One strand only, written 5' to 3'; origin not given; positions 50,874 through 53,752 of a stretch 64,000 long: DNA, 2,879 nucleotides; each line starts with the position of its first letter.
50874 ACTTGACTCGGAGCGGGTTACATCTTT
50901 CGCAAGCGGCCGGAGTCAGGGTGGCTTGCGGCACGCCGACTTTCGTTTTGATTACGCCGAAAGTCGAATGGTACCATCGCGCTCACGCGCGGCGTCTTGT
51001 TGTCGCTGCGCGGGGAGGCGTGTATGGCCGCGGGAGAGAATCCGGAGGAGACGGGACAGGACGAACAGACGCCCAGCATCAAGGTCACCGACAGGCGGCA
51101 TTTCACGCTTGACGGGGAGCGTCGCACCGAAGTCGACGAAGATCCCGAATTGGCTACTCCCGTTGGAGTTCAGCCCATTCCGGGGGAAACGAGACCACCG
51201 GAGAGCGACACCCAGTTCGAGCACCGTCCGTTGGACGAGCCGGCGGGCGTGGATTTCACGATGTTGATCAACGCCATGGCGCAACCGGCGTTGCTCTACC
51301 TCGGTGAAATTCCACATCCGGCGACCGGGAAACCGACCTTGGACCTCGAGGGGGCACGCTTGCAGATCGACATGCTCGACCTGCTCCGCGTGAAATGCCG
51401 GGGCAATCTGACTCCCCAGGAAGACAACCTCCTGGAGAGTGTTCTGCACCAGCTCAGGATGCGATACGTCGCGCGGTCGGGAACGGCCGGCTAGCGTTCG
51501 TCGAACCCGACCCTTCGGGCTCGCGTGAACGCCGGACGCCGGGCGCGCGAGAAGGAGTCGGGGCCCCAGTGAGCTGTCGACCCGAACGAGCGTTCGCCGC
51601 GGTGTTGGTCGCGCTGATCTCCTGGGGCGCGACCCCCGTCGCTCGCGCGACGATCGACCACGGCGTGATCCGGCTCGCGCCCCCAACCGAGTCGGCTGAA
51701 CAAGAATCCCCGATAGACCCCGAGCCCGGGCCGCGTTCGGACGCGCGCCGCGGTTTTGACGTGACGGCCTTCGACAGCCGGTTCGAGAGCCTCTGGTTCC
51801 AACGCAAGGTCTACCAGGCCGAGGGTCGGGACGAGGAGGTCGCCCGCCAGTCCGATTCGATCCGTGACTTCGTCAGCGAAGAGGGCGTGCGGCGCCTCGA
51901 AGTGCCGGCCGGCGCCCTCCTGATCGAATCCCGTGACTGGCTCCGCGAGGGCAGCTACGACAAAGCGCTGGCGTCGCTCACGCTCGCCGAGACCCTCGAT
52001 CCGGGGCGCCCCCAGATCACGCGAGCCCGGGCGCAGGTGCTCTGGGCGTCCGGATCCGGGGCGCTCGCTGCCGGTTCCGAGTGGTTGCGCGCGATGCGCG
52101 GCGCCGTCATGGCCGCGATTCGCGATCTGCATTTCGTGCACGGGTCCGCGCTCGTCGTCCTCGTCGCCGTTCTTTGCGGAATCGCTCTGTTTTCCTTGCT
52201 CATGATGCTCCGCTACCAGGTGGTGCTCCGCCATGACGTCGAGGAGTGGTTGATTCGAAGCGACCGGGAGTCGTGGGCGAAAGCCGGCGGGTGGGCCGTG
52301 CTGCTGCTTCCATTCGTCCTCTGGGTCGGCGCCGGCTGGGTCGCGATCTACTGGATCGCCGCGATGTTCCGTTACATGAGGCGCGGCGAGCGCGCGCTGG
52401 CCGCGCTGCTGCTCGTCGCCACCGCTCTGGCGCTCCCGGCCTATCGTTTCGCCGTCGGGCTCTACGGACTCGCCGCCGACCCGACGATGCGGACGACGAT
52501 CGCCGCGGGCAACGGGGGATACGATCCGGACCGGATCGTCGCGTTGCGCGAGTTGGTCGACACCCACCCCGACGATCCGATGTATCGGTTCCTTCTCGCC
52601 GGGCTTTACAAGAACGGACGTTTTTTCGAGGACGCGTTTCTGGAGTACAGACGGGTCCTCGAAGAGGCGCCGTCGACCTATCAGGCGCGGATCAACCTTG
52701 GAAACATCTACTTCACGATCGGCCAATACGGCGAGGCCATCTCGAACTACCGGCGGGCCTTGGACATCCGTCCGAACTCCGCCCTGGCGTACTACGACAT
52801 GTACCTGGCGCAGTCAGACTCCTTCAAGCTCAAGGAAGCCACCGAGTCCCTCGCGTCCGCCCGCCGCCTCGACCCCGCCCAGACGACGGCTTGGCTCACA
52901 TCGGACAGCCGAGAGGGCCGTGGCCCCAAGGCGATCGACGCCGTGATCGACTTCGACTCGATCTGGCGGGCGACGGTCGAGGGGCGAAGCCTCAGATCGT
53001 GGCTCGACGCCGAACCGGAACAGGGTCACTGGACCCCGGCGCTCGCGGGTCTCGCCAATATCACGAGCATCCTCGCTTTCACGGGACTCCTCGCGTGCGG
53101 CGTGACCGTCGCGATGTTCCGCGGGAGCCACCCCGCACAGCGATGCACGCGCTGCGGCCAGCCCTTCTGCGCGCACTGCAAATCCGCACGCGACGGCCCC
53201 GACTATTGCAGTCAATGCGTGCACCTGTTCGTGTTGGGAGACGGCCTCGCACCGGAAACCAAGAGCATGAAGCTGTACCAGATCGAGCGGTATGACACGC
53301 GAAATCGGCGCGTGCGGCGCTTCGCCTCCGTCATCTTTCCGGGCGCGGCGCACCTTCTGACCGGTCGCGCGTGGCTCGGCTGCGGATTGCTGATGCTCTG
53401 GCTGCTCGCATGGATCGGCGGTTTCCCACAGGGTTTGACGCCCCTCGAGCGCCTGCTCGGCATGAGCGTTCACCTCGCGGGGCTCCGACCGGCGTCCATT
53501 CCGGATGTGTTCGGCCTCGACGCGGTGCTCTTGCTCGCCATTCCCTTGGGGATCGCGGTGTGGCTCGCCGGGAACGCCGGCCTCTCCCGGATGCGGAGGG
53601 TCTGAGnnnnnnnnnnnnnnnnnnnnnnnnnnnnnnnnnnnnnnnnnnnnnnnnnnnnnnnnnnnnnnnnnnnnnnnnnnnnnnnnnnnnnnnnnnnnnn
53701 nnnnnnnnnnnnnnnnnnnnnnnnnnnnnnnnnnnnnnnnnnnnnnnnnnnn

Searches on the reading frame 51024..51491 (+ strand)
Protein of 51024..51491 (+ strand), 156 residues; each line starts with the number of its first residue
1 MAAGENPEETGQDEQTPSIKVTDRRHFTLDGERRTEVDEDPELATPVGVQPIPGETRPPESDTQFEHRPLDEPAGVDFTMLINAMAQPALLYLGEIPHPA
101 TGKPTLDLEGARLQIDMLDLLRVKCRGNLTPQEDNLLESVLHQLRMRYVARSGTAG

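Call 44: search_protein_families(library=pfam, proteins=[window:51024-51491:+], max_evalue=0.0001)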
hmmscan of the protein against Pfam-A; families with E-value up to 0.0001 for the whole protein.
window:51024-51491:+ (156 aa): 1 family
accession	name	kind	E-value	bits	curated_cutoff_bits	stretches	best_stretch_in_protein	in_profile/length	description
PF08899.16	DUF1844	-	1.3e-23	83.3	27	1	76-149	2-75/76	Domain of unknown function (DUF1844)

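Call 74: search_protein_families(library=ncbifam, proteins=[window:51024-51491:+], max_evalue=0.01)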
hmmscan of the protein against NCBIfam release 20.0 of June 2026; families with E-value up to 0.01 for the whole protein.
window:51024-51491:+ (156 aa): 0 families

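Call 80: search_solved_structures(query=window:51024-51491:+, max_evalue=1)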
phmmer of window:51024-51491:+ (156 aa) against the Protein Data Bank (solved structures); distinct sequences matched with E-value up to 1: 0.

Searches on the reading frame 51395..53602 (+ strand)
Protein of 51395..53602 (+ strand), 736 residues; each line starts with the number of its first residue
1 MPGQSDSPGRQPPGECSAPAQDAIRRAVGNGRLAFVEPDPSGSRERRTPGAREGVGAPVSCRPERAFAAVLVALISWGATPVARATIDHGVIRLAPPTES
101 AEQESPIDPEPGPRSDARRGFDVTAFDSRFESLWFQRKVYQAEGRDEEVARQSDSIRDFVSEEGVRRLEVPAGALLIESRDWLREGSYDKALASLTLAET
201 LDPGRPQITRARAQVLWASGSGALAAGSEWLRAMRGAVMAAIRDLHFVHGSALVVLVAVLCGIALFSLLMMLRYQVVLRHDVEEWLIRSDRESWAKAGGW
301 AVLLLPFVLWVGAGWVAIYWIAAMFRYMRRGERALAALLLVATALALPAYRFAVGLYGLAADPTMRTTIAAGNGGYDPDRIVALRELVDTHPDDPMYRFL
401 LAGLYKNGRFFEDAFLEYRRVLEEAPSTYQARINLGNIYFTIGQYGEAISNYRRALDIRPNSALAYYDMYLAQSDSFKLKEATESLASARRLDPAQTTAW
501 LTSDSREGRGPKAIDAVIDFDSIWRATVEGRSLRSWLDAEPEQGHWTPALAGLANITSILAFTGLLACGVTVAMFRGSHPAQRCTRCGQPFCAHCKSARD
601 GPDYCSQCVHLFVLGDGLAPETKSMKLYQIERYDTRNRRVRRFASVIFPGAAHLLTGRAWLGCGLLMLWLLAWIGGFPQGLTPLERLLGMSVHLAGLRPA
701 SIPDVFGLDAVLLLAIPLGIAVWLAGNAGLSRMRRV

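Call 4: search_protein_families(library=pfam, proteins=[window:51395-53602:+], max_evalue=1)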
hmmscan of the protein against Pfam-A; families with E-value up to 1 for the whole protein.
window:51395-53602:+ (736 aa): 21 families
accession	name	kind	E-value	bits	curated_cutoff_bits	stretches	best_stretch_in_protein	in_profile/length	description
PF13414.12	TPR_11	-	4.1e-12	46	26.8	1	436-468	1-33/42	TPR repeat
PF00515.34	TPR_1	-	1.6e-09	37.6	27.8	1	430-461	2-33/34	Tetratricopeptide repeat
PF14559.12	TPR_19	-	2.4e-08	34.6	25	2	411-463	7-59/68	Tetratricopeptide repeat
PF07719.23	TPR_2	-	4.2e-08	33.1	27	1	431-461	3-33/34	Tetratricopeptide repeat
PF13181.12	TPR_8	-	4.3e-08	33.1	25.7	1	430-461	2-33/34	Tetratricopeptide repeat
PF13428.12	TPR_14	-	1e-07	32.3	23.5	1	431-467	3-39/44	Tetratricopeptide repeat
PF23914.1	TPR_CcmH_CycH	-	1.3e-06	28.8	42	1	419-501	40-125/158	Cytochrome c-type biogenesis protein H TPR domain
PF13432.12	TPR_16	-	1.7e-06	28.8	32.7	1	404-463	7-65/65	Tetratricopeptide repeat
PF13424.12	TPR_12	-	5.5e-06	26.9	30.1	1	410-460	25-76/77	Tetratricopeptide repeat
PF13431.12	TPR_17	-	8.9e-06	26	24.4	1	418-449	2-33/34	Tetratricopeptide repeat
PF24575.1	TPR_Slam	-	0.0015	19.3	35.2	0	393-440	45-92/104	Surface lipoprotein assembly modifier, N-terminal TPR repeats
PF13374.12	TPR_10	-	0.0069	16.8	27.5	1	431-459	4-32/42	Tetratricopeptide repeat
PF20225.4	DUF6584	-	0.0077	16.7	27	0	384-414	26-56/171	Family of unknown function (DUF6584)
PF13371.12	TPR_9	-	0.012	16.1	35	0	420-463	20-63/73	Tetratricopeptide repeat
PF10516.15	SHNi-TPR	-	0.013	15.5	21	1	435-459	7-31/38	SHNi-TPR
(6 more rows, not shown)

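Call 74: search_protein_families(library=ncbifam, proteins=[window:51569-53602:+], max_evalue=0.01)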
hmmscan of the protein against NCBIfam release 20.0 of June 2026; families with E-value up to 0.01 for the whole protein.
window:51569-53602:+ (678 aa): 10 families
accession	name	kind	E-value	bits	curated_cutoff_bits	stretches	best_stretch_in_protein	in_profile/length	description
NF040959.1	MamA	equivalog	5.9e-10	38.9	200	1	322-439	56-173/204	magnetosome protein MamA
TIGR02917.1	PEP_TPR_lipo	equivalog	2.5e-08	32.3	312.2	1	324-409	588-673/899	XrtA/PEP-CTERM system TPR-repeat protein PrsT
TIGR02521.1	type_IV_pilW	equivalog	3.5e-06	26.7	154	1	343-431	37-125/234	type IV pilus biogenesis/stability protein PilW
NF033762.1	social_mot_Tgl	equivalog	5.5e-06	25.9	225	1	350-416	79-140/252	social motility TPR repeat lipoprotein Tgl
NF033920.0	C39_PA2778_fam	equivalog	8e-06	25.4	150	1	354-436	173-255/255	PA2778 family cysteine peptidase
TIGR02552.1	LcrH_SycD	equivalog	4.8e-05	23.1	104.8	1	371-436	52-117/136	SycD/LcrH family type III secretion system chaperone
NF033758.1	gliding_GltE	equivalog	5.7e-05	22.3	225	1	322-438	208-323/411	adventurous gliding motility TPR repeat lipoprotein GltE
NF047507.1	TPR_BatC_Lepto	exception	0.0001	21.8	175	1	370-411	95-136/214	TPR repeat-containing protein BatC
NF047371.1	FlcA_CTERM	equivalog_domain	0.00052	18.6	300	0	345-400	481-536/646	periplasmic flagellar collar protein FlcA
TIGR04510.1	mod_pep_cyc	subfamily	0.004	15.7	400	0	377-434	404-461/814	putative peptide modification system cyclase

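Call 82: find_homologous_proteins(query=window:51569-53602:+, max_evalue=0.00001)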
Query window:51569-53602:+ (678 aa): 223 proteins with E <= 0.00001 among 8000 candidates; the best 120 are listed.
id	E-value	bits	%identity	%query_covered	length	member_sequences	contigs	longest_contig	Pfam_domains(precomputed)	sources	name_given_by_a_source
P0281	0.0e+0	1537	100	100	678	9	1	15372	PF14559.13,PF13431.13,PF23914.2,PF13414.13,PF00515.35,PF13424.13,PF13432.13,PF13428.13,PF13181.13,PF07719.24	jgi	jgi:tetratricopeptide (TPR) repeat protein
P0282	0.0e+0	1317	86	98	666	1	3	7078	PF14559.13,PF13431.13,PF23914.2,PF13414.13,PF00515.35,PF13424.13,PF13432.13,PF13428.13,PF13181.13,PF07719.24,PF13374.13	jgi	jgi:tetratricopeptide (TPR) repeat protein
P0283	0.0e+0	1310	86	98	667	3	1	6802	PF14559.13,PF13431.13,PF13414.13,PF00515.35,PF13424.13,PF13432.13,PF13428.13,PF13181.13,PF07719.24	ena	-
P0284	0.0e+0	1283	84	98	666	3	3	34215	PF14559.13,PF13431.13,PF13414.13,PF00515.35,PF13424.13,PF13432.13,PF13428.13,PF13181.13,PF07719.24,PF13374.13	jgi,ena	-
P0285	0.0e+0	1247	80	100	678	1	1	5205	PF14559.13,PF13431.13,PF23914.2,PF13414.13,PF00515.35,PF12895.14,PF13424.13,PF13432.13,PF13428.13,PF13181.13,PF07719.24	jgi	jgi:tetratricopeptide (TPR) repeat protein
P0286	0.0e+0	1246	81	99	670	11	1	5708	PF13414.13,PF00515.35,PF13424.13,PF13432.13,PF13428.13,PF13181.13,PF07719.24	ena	-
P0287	0.0e+0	1226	79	100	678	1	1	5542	PF14559.13,PF24575.2,PF23914.2,PF13414.13,PF00515.35,PF12895.14,PF13424.13,PF13432.13,PF13428.13,PF13181.13,PF07719.24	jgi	jgi:tetratricopeptide (TPR) repeat protein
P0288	0.0e+0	1217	79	100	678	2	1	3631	PF14559.13,PF13431.13,PF13414.13,PF00515.35,PF13424.13,PF13432.13,PF13428.13,PF13181.13,PF07719.24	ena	-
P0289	0.0e+0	1215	77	100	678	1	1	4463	PF14559.13,PF13414.13,PF00515.35,PF13424.13,PF13432.13,PF13428.13,PF13181.13,PF07719.24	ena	-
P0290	0.0e+0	1212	78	100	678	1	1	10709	PF14559.13,PF13431.13,PF23914.2,PF13414.13,PF00515.35,PF13424.13,PF13432.13,PF13428.13,PF13181.13,PF07719.24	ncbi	-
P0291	0.0e+0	1206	77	100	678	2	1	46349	PF14559.13,PF13431.13,PF23914.2,PF13414.13,PF00515.35,PF13424.13,PF13432.13,PF13428.13,PF13181.13,PF07719.24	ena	-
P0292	0.0e+0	1205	76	100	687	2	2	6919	PF14559.13,PF13431.13,PF23914.2,PF13414.13,PF00515.35,PF13424.13,PF13432.13,PF13428.13,PF13181.13,PF07719.24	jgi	jgi:tetratricopeptide (TPR) repeat protein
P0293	0.0e+0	1200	77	98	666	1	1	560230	PF14559.13,PF23914.2,PF13414.13,PF00515.35,PF13424.13,PF13432.13,PF13428.13,PF13181.13,PF07719.24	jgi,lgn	jgi:tetratricopeptide (TPR) repeat protein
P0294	0.0e+0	1187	77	96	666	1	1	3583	PF13414.13,PF00515.35,PF13424.13,PF13432.13,PF13428.13,PF13181.13,PF07719.24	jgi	jgi:tetratricopeptide (TPR) repeat protein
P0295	0.0e+0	1182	77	98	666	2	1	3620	PF14559.13,PF13431.13,PF13414.13,PF00515.35,PF12895.14,PF13424.13,PF13432.13,PF13428.13,PF13181.13,PF07719.24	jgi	jgi:tetratricopeptide (TPR) repeat protein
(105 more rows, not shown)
